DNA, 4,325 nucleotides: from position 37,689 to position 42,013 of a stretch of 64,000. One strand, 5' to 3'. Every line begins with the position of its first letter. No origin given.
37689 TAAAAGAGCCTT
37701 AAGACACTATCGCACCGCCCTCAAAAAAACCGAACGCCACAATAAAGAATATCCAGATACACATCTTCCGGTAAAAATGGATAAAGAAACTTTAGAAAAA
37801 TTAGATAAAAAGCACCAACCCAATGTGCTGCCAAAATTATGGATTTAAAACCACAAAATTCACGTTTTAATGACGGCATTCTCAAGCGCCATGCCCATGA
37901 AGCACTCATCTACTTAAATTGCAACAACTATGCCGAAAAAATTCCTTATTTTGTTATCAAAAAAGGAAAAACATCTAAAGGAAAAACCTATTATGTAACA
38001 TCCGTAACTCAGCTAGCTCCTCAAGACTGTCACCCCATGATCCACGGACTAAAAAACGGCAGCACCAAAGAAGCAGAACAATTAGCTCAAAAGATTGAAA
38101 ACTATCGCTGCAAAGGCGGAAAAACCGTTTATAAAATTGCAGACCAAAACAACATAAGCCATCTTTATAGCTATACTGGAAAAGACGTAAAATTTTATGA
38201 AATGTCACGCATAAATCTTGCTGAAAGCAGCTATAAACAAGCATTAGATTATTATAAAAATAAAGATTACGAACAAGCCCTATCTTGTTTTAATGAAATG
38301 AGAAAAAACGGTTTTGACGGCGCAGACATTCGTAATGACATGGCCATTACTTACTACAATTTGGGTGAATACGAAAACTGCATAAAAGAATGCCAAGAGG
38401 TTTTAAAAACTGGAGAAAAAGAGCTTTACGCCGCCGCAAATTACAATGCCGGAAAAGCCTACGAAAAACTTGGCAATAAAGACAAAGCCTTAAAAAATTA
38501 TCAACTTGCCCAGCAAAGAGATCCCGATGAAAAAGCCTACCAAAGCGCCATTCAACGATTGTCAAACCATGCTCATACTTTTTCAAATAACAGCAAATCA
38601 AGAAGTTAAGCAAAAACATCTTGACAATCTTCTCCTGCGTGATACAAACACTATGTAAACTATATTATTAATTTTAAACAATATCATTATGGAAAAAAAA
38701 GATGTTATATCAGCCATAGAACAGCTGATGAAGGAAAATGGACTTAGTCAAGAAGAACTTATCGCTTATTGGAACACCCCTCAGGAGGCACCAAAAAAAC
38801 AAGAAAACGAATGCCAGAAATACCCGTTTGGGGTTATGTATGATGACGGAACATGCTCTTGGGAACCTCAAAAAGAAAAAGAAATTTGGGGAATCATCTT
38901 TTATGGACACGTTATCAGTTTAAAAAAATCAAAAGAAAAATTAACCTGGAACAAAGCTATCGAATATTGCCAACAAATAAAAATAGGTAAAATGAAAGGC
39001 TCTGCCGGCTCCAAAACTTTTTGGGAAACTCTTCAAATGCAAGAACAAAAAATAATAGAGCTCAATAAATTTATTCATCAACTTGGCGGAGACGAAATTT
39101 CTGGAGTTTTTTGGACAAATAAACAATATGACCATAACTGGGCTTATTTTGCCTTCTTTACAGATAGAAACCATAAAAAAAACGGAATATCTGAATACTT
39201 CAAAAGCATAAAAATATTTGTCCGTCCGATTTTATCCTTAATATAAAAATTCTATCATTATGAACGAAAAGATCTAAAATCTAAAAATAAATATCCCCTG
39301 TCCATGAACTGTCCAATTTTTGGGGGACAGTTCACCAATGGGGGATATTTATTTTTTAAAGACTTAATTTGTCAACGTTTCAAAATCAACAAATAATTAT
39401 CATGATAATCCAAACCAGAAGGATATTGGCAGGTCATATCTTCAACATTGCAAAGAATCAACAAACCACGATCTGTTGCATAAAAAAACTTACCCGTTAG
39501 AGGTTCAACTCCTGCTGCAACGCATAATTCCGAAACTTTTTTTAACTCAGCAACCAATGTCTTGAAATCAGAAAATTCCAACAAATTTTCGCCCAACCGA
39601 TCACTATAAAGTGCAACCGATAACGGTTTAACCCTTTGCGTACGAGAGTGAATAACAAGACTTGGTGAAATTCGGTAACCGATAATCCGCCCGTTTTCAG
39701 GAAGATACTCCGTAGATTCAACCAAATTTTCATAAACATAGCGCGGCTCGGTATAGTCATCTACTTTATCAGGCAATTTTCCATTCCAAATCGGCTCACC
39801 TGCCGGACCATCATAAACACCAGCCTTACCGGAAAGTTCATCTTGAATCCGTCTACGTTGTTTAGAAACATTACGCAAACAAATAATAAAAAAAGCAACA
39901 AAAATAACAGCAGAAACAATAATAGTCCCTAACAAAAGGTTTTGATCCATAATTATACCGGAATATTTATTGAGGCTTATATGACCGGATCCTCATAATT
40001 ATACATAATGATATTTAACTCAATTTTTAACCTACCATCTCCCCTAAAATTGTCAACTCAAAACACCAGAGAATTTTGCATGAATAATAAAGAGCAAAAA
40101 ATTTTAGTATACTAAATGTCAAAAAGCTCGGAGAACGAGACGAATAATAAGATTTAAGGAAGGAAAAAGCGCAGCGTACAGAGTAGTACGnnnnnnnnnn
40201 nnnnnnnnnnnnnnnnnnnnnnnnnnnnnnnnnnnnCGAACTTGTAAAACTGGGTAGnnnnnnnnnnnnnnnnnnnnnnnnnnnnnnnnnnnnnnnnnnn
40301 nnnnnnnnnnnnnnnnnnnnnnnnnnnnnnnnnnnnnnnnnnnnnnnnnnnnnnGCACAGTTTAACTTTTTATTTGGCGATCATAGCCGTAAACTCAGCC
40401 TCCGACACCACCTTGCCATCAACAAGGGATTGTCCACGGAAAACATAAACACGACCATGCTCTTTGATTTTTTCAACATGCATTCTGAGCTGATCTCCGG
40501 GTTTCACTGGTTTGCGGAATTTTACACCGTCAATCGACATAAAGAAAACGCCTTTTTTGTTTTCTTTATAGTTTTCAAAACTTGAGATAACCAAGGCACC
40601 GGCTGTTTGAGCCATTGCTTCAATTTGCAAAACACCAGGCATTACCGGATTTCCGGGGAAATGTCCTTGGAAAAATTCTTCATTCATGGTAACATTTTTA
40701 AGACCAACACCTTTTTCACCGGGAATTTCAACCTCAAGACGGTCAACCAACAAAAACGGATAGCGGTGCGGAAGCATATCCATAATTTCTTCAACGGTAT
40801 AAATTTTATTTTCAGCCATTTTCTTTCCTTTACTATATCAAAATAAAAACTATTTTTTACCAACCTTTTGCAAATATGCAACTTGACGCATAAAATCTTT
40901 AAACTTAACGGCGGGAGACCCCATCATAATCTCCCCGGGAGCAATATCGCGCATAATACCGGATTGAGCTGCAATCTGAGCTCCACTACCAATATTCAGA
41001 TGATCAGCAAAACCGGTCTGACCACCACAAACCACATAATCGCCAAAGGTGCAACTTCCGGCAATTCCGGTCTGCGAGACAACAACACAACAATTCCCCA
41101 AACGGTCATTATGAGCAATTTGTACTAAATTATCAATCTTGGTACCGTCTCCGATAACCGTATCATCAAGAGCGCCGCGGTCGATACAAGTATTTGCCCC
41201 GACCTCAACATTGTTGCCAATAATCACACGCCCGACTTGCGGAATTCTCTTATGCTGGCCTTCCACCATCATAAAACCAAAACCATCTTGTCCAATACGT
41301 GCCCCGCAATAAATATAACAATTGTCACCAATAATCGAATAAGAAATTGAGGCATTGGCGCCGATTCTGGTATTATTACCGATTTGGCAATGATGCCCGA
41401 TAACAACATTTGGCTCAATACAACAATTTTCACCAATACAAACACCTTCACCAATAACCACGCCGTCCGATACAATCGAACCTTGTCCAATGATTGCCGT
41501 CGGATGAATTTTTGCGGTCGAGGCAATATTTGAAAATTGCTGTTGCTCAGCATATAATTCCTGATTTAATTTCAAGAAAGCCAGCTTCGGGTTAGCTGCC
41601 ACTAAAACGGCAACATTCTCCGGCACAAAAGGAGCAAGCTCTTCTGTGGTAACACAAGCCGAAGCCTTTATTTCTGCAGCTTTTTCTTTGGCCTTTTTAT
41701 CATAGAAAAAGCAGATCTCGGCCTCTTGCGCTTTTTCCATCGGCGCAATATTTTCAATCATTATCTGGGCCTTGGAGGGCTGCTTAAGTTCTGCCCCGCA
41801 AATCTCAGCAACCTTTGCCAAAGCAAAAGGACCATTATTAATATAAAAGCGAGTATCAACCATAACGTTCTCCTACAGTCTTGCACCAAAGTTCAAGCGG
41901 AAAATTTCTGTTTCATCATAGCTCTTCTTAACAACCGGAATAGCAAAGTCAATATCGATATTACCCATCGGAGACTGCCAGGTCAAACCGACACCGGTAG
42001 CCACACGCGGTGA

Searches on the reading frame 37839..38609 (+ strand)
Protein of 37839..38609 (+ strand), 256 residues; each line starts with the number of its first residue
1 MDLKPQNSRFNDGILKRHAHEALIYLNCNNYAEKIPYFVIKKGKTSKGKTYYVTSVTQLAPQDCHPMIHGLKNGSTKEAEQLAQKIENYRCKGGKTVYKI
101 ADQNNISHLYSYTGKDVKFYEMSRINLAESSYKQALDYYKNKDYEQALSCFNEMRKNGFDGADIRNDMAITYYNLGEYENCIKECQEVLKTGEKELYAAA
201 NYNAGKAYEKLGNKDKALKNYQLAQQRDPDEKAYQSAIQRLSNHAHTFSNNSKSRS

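Call 54: search_protein_families(library=pfam, max_evalue=0.00001, proteins=[window:37839-38609:+])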
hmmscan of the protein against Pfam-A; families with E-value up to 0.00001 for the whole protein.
window:37839-38609:+ (256 aa): 8 families
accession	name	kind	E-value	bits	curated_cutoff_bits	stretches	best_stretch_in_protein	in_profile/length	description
PF07719.23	TPR_2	-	2.3e-12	46.5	27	0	198-230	1-33/34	Tetratricopeptide repeat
PF00515.34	TPR_1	-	3e-12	46.2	27.8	0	198-230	1-33/34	Tetratricopeptide repeat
PF13424.12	TPR_12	-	1.8e-09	38.1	30.1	1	164-224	5-71/77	Tetratricopeptide repeat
PF13181.12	TPR_8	-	2.4e-09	37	25.7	0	199-230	2-33/34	Tetratricopeptide repeat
PF13432.12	TPR_16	-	4.7e-08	33.8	32.7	0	167-230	2-63/65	Tetratricopeptide repeat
PF13174.12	TPR_6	-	6e-08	33.3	26.3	0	200-230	2-32/33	Tetratricopeptide repeat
PF13428.12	TPR_14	-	3.1e-07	30.9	23.5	0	200-234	3-37/44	Tetratricopeptide repeat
PF14559.12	TPR_19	-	1.2e-06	29.1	25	0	140-199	3-63/68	Tetratricopeptide repeat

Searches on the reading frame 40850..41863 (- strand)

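Call 54: search_protein_families(library=pfam, max_evalue=0.00001, proteins=[window:40850-41863:-])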
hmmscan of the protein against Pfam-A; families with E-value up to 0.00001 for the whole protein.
window:40850-41863:- (337 aa): 4 families
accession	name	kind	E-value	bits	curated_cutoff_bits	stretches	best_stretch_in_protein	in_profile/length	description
PF00132.30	Hexapep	-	5.9e-23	80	27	2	143-173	4-34/36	Bacterial transferase hexapeptide (six repeats)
PF25084.1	LbH_EIF2B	-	1.6e-15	57.5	54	2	103-192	4-89/105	EIF2B subunit epsilon LbH domain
PF04613.19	LpxD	-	3.4e-15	56.1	30.8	1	34-99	2-67/70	UDP-3-O-[3-hydroxymyristoyl] glucosamine N-acyltransferase, LpxD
PF24894.1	Hexapep_GlmU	-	6e-06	26.8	23.3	0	121-171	39-87/104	GlmU-like, C-terminal hexapeptide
